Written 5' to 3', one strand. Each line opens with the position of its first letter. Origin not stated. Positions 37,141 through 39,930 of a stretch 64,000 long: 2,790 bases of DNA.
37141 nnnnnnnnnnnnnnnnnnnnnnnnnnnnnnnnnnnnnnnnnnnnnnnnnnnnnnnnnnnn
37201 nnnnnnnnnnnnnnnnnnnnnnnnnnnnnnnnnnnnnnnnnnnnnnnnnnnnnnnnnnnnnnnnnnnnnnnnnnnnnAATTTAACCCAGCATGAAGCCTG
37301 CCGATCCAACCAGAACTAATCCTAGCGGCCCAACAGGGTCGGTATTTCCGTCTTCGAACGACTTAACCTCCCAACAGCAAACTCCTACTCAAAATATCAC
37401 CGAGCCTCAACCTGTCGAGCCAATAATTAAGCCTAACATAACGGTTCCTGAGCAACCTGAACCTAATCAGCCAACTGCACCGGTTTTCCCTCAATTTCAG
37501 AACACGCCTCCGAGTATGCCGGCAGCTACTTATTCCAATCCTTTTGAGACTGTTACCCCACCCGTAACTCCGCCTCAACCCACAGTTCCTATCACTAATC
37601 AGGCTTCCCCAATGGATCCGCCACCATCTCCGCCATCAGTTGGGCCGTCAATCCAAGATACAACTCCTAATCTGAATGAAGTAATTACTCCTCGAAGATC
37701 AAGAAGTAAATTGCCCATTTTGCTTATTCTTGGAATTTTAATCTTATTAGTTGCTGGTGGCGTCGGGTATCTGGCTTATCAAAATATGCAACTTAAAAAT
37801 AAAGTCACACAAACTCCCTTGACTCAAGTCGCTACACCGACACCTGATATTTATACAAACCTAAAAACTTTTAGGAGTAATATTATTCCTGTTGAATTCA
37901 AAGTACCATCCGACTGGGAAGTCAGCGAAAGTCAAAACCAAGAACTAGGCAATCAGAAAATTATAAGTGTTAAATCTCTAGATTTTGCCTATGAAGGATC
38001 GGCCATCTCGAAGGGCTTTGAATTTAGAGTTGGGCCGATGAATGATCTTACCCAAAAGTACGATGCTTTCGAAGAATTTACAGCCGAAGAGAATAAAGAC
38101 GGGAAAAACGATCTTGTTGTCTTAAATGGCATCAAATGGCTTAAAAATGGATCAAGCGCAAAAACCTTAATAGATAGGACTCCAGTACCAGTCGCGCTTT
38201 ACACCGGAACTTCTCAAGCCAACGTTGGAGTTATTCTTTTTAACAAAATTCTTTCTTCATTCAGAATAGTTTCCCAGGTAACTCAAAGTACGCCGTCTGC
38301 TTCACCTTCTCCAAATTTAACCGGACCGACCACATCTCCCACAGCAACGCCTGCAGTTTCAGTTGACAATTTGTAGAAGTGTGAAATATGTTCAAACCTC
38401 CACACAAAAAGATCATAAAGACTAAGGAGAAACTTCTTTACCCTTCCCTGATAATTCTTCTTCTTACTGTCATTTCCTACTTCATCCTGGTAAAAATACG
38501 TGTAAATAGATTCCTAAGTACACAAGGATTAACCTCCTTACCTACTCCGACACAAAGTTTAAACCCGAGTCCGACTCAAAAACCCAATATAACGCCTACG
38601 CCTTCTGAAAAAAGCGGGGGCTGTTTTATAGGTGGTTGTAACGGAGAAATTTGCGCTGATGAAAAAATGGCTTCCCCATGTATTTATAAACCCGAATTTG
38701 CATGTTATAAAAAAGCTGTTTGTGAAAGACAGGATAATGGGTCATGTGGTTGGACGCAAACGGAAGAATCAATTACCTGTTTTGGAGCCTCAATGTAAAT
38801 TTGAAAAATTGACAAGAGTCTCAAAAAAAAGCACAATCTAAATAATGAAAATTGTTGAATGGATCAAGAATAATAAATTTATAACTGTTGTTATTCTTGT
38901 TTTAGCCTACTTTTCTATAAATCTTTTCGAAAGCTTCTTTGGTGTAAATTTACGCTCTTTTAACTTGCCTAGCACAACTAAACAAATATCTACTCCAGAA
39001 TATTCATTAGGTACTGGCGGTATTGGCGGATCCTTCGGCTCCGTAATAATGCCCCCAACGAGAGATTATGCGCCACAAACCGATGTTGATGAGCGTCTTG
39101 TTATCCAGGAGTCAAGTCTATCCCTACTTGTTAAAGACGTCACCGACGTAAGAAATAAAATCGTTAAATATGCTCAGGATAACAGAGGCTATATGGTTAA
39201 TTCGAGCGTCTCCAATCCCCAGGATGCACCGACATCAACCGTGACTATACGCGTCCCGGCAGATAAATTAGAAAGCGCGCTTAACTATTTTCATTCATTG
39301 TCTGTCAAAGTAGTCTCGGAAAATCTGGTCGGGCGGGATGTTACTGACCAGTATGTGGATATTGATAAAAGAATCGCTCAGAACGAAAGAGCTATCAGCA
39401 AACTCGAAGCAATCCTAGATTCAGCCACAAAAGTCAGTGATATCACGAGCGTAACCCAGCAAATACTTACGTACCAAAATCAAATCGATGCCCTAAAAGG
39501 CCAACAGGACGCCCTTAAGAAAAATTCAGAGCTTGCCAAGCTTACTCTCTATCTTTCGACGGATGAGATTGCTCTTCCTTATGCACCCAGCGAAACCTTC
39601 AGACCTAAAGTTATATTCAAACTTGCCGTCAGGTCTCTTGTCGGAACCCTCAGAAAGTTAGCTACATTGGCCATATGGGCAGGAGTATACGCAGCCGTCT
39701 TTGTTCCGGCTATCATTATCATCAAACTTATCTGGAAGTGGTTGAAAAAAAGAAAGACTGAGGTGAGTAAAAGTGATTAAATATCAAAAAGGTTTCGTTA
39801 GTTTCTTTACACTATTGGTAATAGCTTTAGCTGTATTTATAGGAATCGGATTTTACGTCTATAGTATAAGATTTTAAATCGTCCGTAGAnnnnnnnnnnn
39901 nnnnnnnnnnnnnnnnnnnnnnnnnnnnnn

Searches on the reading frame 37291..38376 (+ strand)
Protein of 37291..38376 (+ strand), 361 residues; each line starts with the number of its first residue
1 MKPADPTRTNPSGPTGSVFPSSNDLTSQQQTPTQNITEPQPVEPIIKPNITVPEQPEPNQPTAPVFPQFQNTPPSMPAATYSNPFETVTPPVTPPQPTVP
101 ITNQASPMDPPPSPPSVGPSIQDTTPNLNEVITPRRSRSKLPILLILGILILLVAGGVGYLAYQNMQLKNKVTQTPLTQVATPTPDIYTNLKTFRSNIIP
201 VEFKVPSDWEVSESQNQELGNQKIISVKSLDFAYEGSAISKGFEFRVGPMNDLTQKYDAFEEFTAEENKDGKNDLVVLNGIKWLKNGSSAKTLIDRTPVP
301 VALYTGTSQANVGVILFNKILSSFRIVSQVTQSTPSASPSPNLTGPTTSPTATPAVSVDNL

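Call 5: search_protein_families(library=pfam, max_evalue=0.1, proteins=[window:37291-38376:+])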
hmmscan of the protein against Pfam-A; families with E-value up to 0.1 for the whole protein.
window:37291-38376:+ (361 aa): 1 family
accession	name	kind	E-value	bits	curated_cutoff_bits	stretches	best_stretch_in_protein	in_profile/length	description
PF12729.13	4HB_MCP_1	-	0.068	13.2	27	0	138-197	5-64/181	Four helix bundle sensory module for signal transduction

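Call 6: search_protein_families(library=ncbifam, max_evalue=0.1, proteins=[window:37291-38376:+])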
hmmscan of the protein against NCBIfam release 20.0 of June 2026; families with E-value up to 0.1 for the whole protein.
window:37291-38376:+ (361 aa): 1 family
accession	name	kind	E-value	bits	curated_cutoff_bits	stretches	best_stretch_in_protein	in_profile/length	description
NF005435.1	PRK07021.1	equivalog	0.00061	19.7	131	1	138-200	4-68/157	flagellar basal body-associated protein FliL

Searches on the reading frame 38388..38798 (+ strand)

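Call 5: search_protein_families(library=pfam, max_evalue=0.1, proteins=[window:38388-38798:+])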
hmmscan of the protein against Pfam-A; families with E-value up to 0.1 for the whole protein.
window:38388-38798:+ (136 aa): 1 family
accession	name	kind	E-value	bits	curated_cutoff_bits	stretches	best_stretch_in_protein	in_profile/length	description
PF22954.2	DUF7027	-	0.036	14.4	27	1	9-30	61-82/100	Domain of unknown function (DUF7027)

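Call 6: search_protein_families(library=ncbifam, max_evalue=0.1, proteins=[window:38388-38798:+])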
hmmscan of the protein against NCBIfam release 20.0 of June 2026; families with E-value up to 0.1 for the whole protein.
window:38388-38798:+ (136 aa): 2 families
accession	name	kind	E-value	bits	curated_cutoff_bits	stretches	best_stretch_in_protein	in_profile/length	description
TIGR04292.1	heavy_Cys_CGP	equivalog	9.5e-09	34.6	200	1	75-132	128-188/381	CGP-CTERM-anchored Cys-rich protein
TIGR04289.1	heavy_Cys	domain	3.3e-06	27.6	50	1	78-122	7-52/52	eight-cysteine-cluster domain-containing protein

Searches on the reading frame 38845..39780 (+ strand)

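Call 5: search_protein_families(library=pfam, max_evalue=0.1, proteins=[window:38845-39780:+])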
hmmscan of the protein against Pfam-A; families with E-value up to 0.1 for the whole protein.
window:38845-39780:+ (311 aa): 6 families
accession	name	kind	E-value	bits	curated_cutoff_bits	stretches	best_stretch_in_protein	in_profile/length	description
PF14257.11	DUF4349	-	1.7e-37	129.3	27.7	1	84-292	1-210/213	Domain of unknown function (DUF4349)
PF16331.10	TolA_bind_tri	-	0.0085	16.6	30.1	0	182-227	4-47/76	TolA binding protein trimerisation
PF19566.4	Snx8_BAR_dom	-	0.025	14.5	27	1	167-219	147-199/258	Sorting nexin 8/Mvp1 BAR domain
PF25610.1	HR1_TOCA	-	0.045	14.5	27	0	178-224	33-79/90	TOCA family HR1 domain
PF19128.5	DUF5811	-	0.052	14.2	25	0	94-145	8-57/103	Family of unknown function (DUF5811)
PF24423.1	OVT1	-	0.053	14.3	30.9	0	164-234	4-72/100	Major antigen, helical domain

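Call 6: search_protein_families(library=ncbifam, max_evalue=0.1, proteins=[window:38845-39780:+])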
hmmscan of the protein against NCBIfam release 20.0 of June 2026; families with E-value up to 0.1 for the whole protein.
window:38845-39780:+ (311 aa): 4 families
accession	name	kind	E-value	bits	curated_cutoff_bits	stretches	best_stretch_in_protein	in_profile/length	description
NF033930.1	pneumo_PspA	exception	0.058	12.1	850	1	137-234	175-270/659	pneumococcal surface protein A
NF008755.0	PRK11788.1-3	equivalog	0.06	12.7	430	1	139-243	227-328/388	lipopolysaccharide assembly protein LapB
TIGR00057.1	TIGR00057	equivalog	0.06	12.5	123.2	1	91-206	68-186/202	L-threonylcarbamoyladenylate synthase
NF046104.1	PptglHdxlasePcsB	equivalog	0.062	12.5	450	1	171-229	28-84/400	peptidoglycan hydrolase PcsB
